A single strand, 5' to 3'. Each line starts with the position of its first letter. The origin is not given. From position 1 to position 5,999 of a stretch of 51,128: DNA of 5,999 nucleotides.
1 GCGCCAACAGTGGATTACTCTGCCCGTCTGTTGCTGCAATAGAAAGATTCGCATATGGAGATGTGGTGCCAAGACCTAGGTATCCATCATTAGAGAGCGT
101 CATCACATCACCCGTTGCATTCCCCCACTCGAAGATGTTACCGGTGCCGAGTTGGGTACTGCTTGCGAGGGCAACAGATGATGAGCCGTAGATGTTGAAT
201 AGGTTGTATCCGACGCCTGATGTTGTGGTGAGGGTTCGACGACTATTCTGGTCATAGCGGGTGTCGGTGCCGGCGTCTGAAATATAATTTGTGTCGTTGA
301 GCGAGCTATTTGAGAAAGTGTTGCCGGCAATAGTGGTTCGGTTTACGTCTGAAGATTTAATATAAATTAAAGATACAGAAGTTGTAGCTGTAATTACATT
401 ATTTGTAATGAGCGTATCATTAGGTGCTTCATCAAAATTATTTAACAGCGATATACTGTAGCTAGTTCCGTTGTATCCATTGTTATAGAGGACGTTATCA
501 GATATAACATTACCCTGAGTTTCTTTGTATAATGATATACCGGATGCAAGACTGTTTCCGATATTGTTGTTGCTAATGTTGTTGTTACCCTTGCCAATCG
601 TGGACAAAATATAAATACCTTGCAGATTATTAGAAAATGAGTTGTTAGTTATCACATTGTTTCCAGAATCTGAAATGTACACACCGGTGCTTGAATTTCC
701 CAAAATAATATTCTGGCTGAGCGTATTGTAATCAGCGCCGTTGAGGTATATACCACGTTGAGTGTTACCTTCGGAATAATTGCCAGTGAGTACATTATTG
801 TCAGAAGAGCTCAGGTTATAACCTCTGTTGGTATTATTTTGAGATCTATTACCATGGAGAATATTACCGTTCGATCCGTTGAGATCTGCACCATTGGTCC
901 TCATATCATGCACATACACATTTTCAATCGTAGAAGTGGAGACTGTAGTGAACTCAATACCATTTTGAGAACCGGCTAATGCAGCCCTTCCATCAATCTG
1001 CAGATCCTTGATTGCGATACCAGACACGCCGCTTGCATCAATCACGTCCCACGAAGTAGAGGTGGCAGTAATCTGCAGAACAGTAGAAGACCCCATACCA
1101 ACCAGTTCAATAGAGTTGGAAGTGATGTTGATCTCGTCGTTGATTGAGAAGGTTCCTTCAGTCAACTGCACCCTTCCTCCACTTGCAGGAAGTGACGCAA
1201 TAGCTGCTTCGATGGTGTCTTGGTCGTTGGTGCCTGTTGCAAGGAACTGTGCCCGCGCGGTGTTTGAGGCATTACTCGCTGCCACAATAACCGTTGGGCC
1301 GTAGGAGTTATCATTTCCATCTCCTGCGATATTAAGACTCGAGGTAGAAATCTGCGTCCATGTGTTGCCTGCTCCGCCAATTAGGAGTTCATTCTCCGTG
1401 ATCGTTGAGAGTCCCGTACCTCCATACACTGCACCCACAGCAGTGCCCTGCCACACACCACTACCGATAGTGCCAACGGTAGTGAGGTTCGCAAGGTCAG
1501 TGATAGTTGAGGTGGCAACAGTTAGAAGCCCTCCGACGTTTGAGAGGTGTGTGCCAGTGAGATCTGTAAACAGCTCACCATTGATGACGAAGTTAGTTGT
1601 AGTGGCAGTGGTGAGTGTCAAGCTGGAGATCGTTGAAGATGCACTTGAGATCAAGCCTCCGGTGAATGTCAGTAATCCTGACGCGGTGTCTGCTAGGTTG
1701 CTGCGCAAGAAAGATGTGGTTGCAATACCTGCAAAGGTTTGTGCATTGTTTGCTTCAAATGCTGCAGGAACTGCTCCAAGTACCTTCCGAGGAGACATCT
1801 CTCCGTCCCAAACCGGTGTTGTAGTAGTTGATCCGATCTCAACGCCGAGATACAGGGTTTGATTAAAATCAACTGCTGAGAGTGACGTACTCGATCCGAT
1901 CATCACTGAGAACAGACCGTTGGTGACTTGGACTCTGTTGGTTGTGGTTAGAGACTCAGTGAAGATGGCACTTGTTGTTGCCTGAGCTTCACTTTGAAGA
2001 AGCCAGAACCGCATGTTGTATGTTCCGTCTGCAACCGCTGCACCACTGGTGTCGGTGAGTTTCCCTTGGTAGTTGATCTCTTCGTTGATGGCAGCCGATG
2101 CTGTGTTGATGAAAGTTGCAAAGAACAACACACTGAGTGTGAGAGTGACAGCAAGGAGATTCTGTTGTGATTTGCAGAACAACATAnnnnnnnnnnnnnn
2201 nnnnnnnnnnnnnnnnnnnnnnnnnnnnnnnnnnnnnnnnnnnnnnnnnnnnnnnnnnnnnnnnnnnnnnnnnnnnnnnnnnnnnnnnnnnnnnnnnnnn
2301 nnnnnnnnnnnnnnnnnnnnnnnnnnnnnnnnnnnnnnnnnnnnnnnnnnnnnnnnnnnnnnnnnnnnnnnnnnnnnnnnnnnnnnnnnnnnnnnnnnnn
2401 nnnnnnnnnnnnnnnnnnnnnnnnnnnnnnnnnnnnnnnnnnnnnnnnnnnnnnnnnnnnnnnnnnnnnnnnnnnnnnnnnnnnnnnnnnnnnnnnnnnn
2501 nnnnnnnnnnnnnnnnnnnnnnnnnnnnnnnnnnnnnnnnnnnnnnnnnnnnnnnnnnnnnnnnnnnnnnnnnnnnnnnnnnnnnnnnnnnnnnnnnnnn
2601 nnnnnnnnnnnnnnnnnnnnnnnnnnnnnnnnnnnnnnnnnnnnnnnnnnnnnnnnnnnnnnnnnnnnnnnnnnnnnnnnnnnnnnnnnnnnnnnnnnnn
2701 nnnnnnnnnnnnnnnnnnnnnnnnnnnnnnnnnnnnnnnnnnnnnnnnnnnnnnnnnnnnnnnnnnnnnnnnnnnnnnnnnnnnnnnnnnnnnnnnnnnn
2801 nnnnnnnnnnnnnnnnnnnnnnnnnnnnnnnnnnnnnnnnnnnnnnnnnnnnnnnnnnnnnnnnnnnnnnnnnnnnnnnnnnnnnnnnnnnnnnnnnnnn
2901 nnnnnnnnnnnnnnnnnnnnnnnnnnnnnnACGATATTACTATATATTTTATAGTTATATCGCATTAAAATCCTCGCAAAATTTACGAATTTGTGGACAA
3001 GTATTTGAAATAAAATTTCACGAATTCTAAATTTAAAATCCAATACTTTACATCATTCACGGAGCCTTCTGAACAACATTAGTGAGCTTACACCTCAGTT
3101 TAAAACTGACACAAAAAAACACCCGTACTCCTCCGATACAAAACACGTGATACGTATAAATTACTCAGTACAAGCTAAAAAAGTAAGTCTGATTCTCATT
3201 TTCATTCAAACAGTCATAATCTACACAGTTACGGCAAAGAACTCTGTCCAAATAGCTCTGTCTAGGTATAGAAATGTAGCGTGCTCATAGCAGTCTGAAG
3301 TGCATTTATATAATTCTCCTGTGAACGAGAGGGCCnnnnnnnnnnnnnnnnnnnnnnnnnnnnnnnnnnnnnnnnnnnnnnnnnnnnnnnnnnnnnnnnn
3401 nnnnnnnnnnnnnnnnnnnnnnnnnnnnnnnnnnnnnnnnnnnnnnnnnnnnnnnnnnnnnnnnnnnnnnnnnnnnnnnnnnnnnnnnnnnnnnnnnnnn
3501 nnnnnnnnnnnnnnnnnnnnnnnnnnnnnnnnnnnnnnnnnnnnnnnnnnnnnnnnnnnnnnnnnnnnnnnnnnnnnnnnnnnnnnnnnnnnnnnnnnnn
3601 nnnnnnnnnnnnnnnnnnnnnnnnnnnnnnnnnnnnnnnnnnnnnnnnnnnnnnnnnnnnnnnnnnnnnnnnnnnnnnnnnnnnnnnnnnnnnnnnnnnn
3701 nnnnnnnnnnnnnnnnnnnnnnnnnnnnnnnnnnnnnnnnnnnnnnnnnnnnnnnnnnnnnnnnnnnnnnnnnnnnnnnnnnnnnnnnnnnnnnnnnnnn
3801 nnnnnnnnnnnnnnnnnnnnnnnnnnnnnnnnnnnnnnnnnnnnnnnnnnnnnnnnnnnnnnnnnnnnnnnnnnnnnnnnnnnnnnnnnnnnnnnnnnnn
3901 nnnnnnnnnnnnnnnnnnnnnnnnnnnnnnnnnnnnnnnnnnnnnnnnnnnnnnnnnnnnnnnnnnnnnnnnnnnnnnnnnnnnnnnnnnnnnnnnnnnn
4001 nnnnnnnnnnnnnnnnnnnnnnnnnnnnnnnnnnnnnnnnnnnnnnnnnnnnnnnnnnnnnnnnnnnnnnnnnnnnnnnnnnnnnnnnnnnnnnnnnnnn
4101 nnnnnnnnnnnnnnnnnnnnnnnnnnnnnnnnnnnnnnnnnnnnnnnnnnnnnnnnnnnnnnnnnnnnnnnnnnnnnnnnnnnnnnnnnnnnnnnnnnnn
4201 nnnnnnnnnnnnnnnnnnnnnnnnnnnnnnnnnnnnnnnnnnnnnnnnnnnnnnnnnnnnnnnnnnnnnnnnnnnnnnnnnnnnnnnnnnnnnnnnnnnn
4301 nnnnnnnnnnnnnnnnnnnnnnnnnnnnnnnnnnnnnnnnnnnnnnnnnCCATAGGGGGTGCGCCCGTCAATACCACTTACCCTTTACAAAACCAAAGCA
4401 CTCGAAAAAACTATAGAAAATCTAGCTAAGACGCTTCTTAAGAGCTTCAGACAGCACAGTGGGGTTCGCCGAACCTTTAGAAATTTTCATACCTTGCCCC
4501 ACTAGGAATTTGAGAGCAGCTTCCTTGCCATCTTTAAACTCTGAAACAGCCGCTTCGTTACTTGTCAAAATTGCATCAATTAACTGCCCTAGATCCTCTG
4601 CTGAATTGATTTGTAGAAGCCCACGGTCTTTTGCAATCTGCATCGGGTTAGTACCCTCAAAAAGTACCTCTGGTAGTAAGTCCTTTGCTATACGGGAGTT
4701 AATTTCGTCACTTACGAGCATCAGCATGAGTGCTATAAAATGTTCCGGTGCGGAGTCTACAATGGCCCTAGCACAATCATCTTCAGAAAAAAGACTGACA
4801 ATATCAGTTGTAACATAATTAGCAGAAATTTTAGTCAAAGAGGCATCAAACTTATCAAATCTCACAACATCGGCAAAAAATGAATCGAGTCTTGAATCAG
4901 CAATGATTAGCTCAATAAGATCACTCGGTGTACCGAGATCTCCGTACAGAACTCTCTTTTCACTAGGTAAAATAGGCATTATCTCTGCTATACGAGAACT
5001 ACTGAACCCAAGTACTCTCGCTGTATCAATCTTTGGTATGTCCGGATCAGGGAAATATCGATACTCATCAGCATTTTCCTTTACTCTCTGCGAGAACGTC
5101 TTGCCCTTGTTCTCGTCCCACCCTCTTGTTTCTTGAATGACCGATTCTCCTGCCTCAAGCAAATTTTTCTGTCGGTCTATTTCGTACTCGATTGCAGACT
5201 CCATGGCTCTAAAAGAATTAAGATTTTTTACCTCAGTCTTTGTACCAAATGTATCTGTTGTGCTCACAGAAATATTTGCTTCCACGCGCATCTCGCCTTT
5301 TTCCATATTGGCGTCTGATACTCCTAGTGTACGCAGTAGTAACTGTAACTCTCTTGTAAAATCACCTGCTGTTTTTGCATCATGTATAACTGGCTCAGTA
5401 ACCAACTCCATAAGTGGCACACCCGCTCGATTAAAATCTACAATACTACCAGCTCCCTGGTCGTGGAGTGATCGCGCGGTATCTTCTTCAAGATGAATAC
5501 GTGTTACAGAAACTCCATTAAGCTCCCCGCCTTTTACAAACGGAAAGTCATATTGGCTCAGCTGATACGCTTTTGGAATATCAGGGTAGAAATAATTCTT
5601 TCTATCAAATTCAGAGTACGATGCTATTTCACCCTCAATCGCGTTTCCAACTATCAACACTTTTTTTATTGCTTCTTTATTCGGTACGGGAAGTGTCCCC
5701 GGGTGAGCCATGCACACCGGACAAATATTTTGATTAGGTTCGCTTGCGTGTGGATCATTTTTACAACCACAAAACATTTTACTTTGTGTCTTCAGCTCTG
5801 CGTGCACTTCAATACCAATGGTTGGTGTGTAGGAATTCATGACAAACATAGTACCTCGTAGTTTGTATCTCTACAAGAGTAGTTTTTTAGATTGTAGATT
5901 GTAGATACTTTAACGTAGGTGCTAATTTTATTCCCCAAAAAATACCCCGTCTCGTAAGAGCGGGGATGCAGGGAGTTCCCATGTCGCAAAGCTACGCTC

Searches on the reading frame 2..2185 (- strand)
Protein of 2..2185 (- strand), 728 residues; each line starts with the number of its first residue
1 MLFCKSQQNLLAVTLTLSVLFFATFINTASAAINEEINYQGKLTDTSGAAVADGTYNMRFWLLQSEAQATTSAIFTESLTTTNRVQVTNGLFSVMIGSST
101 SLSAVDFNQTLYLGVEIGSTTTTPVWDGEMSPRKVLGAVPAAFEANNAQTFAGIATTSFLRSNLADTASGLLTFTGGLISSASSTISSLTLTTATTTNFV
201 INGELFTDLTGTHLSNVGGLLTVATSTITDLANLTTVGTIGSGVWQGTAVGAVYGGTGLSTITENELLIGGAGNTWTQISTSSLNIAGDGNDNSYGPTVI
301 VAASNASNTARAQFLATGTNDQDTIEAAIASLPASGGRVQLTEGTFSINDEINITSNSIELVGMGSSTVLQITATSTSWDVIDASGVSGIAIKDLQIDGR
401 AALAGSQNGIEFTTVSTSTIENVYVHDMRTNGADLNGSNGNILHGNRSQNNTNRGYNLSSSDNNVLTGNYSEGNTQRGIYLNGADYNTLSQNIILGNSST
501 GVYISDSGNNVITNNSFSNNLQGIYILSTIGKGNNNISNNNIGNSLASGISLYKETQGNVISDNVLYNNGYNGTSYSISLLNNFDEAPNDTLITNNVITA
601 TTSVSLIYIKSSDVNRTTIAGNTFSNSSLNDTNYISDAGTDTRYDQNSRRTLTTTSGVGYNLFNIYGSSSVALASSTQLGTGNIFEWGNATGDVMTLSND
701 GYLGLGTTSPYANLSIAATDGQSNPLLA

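Call 65: search_protein_families(library=pfam, proteins=[window:2-2185:-], max_evalue=0.00001)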
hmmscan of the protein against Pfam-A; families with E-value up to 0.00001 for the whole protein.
window:2-2185:- (728 aa): 2 families
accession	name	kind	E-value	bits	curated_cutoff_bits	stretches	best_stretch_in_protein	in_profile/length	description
PF13229.12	Beta_helix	-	7.6e-25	87.8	25.9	2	385-530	6-148/158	Right handed beta helix region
PF05048.19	NosD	-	1.3e-17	64.4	23.6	1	387-545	19-173/212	Periplasmic copper-binding protein (NosD)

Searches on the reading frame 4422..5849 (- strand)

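Call 65: search_protein_families(library=pfam, proteins=[window:4422-5849:-], max_evalue=0.00001)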
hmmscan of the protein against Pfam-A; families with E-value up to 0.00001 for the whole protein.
window:4422-5849:- (475 aa): 2 families
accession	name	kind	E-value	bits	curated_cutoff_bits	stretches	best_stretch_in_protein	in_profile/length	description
PF02934.20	GatB_N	-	3.4e-104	348.4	23.4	1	10-276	2-271/277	GatB/GatE catalytic domain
PF02637.23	GatB_Yqey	-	1.2e-29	103.5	27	1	339-474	13-148/148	GatB domain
